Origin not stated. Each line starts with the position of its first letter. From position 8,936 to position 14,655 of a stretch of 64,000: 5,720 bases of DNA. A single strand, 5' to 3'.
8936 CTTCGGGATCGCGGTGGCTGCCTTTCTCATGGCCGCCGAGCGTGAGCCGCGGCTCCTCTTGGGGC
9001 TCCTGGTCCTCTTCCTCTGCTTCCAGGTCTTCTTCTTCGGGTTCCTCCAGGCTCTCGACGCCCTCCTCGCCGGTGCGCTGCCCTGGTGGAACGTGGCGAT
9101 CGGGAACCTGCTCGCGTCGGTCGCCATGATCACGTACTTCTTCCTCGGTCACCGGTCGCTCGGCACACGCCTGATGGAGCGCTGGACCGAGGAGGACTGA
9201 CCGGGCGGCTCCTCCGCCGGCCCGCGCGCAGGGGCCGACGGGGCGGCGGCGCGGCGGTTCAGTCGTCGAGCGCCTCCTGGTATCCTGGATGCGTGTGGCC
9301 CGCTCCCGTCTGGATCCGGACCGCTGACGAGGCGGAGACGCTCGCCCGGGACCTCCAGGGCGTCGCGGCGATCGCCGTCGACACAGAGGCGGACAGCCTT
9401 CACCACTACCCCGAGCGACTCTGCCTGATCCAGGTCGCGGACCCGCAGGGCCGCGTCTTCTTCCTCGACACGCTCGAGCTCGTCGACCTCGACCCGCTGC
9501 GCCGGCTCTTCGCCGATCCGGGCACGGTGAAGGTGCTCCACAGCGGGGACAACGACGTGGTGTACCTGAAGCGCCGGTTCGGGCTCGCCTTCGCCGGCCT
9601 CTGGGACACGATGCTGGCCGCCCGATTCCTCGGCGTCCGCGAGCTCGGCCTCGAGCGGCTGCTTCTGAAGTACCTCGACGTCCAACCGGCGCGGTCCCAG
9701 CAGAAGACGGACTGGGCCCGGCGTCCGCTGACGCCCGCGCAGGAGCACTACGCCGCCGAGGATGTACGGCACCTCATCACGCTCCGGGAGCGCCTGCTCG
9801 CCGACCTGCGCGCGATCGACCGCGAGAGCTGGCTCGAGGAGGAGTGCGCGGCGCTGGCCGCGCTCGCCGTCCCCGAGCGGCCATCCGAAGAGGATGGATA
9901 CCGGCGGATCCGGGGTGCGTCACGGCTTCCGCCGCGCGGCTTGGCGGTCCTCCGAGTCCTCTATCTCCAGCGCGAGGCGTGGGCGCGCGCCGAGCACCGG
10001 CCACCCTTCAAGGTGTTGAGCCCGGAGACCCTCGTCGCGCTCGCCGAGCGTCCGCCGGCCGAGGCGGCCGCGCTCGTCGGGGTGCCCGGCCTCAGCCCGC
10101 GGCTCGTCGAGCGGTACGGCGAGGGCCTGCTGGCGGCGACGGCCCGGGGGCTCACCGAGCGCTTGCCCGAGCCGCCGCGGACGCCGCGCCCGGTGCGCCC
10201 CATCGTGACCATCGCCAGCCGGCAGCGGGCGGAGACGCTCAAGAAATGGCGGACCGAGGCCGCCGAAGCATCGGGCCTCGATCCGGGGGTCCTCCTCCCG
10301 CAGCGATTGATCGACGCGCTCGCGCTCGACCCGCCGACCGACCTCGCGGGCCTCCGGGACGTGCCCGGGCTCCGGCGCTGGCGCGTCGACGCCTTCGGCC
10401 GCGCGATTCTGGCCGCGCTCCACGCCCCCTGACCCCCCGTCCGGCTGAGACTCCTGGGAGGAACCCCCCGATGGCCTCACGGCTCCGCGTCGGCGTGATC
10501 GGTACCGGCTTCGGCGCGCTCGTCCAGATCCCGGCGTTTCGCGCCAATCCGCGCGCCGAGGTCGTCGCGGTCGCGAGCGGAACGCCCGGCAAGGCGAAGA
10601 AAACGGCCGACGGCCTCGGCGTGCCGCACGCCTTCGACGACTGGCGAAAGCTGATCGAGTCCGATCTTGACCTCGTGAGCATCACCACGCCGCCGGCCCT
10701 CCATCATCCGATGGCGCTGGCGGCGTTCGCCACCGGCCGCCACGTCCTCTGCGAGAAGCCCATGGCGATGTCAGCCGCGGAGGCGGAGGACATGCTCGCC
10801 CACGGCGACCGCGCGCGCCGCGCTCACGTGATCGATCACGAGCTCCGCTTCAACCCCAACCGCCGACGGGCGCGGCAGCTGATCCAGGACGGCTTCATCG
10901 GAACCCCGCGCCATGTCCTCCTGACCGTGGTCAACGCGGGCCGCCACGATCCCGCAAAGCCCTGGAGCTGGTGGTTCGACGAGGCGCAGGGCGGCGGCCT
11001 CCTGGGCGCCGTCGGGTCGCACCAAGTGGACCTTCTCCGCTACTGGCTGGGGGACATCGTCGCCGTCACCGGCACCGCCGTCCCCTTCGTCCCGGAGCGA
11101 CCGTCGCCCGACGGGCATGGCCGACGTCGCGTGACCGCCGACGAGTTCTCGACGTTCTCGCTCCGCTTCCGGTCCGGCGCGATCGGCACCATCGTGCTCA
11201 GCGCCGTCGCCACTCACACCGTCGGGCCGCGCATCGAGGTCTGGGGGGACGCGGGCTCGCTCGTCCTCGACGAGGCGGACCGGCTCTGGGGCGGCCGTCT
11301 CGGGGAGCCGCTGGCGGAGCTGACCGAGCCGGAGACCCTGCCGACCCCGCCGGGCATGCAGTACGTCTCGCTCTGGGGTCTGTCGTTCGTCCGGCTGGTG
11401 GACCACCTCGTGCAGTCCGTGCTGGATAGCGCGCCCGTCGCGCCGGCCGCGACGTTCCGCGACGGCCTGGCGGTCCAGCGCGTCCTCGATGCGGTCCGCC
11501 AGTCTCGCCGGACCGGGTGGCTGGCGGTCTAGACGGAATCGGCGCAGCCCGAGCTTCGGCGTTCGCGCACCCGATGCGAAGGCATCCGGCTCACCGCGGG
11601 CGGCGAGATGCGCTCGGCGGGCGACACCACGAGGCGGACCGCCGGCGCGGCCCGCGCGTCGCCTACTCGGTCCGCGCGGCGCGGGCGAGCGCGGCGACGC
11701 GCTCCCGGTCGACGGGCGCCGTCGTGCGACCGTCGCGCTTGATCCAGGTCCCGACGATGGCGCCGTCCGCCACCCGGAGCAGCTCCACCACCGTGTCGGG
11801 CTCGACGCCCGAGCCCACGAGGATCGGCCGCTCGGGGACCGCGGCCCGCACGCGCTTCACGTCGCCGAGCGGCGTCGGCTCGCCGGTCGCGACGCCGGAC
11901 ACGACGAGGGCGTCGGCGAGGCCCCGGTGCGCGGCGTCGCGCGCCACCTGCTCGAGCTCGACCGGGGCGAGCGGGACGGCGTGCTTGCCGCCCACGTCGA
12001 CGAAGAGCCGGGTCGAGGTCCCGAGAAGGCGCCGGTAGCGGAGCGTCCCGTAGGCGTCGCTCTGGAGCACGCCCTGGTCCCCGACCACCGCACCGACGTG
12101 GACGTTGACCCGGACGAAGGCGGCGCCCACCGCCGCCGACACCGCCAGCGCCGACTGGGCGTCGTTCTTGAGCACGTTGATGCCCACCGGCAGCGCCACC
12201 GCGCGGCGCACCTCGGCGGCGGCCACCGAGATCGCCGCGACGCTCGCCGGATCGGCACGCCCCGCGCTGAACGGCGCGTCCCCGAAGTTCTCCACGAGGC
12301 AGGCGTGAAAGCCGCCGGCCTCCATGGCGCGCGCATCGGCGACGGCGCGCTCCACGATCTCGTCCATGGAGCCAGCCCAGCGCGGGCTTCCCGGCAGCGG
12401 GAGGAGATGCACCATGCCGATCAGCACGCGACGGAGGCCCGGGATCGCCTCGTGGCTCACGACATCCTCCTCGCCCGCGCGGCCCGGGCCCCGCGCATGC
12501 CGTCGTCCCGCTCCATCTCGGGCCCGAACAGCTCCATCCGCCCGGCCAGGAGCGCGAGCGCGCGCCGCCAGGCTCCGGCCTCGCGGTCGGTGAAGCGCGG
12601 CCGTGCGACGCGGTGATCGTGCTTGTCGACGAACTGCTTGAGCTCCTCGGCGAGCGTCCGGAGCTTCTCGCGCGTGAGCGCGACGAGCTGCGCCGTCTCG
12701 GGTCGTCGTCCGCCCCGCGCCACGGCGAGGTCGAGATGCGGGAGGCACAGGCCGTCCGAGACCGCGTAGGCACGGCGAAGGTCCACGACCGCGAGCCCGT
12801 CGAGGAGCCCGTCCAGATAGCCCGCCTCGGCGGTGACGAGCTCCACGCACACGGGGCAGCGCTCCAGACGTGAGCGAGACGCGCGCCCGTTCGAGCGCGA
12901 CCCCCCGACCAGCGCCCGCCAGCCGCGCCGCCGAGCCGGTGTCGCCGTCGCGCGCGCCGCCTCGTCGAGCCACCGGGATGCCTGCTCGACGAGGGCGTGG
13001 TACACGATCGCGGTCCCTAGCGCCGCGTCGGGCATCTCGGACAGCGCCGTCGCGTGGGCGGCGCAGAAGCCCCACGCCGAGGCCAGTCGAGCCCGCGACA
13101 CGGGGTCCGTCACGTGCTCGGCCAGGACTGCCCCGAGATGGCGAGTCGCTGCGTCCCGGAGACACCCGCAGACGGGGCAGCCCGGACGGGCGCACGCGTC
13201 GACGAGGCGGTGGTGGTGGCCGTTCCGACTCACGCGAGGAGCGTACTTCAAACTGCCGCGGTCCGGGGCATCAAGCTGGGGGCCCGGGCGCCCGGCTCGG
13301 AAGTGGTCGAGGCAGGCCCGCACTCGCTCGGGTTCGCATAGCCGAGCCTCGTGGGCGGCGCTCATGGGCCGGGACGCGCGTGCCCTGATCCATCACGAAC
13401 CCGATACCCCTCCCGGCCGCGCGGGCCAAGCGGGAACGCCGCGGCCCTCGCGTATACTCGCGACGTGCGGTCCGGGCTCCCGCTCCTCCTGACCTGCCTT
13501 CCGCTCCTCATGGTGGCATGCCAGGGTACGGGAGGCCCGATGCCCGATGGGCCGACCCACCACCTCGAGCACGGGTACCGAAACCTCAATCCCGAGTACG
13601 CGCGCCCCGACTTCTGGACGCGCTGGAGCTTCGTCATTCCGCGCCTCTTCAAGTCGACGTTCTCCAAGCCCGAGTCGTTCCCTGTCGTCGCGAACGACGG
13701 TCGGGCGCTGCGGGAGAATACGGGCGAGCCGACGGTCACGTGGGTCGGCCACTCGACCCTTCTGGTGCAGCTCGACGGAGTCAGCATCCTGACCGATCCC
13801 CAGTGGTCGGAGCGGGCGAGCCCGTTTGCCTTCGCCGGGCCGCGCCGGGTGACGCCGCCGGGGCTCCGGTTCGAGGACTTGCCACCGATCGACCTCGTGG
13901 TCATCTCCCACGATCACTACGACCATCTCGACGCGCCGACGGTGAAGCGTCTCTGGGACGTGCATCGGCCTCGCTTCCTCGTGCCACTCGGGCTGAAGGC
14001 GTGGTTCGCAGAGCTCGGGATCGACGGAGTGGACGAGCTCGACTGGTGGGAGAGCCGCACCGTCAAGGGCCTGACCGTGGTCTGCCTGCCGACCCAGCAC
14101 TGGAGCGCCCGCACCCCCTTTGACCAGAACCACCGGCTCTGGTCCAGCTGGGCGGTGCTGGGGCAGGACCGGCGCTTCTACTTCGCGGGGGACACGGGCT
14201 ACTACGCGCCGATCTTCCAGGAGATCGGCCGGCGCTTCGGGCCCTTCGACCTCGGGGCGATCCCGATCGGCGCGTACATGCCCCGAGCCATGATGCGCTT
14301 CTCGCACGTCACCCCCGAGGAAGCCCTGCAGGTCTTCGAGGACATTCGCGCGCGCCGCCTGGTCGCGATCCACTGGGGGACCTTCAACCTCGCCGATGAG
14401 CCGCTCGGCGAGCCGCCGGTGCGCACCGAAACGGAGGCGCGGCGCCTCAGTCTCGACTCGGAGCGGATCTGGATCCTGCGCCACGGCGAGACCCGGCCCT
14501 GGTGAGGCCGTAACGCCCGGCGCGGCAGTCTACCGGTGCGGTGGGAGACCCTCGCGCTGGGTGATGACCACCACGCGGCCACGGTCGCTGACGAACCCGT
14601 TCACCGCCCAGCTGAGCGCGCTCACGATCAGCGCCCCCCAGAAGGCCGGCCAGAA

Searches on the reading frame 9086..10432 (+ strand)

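Call 35: search_protein_families(library=pfam, proteins=[window:9086-10432:+], max_evalue=0.0001)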
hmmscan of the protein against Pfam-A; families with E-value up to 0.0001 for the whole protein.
window:9086-10432:+ (448 aa): 2 families
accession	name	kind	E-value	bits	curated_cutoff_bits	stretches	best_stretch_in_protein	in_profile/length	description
PF01612.26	DNA_pol_A_exo1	-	2.7e-37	128.7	23.6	1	75-241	2-172/173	3'-5' exonuclease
PF00570.28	HRDC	-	6.8e-27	93.7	23.8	2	286-351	2-67/68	HRDC domain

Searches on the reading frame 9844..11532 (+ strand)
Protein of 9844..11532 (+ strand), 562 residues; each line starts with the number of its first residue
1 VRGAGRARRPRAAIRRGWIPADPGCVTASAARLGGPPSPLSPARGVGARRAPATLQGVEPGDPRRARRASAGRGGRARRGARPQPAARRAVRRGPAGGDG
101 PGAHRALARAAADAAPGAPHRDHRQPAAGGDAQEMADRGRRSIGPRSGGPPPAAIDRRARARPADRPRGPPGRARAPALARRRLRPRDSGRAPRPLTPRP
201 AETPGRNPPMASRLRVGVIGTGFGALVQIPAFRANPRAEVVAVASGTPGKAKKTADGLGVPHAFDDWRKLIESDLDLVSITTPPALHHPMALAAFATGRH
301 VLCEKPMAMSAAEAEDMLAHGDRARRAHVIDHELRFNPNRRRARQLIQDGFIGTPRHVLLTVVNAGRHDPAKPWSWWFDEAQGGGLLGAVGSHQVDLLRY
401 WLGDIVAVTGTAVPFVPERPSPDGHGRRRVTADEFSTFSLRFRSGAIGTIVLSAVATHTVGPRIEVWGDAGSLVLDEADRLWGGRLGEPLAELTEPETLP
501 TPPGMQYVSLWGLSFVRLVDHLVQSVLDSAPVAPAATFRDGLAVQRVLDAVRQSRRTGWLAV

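Call 35: search_protein_families(library=pfam, proteins=[window:9844-11532:+], max_evalue=0.0001)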
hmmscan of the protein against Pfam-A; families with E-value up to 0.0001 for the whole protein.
window:9844-11532:+ (562 aa): 3 families
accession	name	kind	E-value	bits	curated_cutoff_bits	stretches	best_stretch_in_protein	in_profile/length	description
PF22725.1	GFO_IDH_MocA_C3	-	3e-27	95.5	27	1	341-473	2-123/124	GFO/IDH/MocA C-terminal domain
PF01408.29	GFO_IDH_MocA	-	1.5e-24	87.4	24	1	214-324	1-112/120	Oxidoreductase family, NAD-binding Rossmann fold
PF02894.22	GFO_IDH_MocA_C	-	4e-19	69.7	22.9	1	344-558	1-213/218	Oxidoreductase family, C-terminal alpha/beta domain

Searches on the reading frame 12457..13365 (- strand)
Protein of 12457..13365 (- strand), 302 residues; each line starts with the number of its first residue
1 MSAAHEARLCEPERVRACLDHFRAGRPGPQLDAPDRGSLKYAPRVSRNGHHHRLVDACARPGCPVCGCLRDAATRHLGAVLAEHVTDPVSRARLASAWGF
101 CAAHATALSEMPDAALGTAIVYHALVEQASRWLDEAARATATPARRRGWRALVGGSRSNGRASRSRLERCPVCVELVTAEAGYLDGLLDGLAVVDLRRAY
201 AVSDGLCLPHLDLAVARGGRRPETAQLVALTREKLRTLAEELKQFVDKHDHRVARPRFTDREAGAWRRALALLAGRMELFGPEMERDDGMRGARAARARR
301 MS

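Call 35: search_protein_families(library=pfam, proteins=[window:12457-13365:-], max_evalue=0.0001)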
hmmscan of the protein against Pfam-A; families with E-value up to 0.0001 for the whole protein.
window:12457-13365:- (302 aa): 1 family
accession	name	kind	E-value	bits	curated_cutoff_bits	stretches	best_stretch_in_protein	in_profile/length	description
PF19538.4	DUF6062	-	1.2e-13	51.5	27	1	60-276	17-239/243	Family of unknown function (DUF6062)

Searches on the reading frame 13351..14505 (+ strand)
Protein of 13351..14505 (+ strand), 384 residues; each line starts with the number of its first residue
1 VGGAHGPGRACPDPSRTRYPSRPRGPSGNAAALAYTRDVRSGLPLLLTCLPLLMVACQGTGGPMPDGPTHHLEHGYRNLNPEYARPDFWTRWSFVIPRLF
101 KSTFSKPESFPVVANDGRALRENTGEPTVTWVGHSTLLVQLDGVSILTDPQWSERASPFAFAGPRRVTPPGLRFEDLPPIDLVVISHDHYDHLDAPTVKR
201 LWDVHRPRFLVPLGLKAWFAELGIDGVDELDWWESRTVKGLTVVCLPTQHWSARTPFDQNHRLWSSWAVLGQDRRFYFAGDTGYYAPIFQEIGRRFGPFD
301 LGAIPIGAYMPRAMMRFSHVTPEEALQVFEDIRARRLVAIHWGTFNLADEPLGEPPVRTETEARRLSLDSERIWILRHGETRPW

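Call 35: search_protein_families(library=pfam, proteins=[window:13351-14505:+], max_evalue=0.0001)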
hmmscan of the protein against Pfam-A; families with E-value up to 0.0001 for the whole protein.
window:13351-14505:+ (384 aa): 3 families
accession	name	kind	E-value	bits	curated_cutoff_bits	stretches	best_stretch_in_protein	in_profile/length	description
PF12706.13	Lactamase_B_2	-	2e-41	142.2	27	1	146-342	3-200/200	Beta-lactamase superfamily domain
PF13483.12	Lactamase_B_3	-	6.3e-16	59.2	24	1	128-341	1-160/160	Beta-lactamase superfamily domain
PF00753.33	Lactamase_B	-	8e-06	26.4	22.7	0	130-193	2-57/196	Metallo-beta-lactamase superfamily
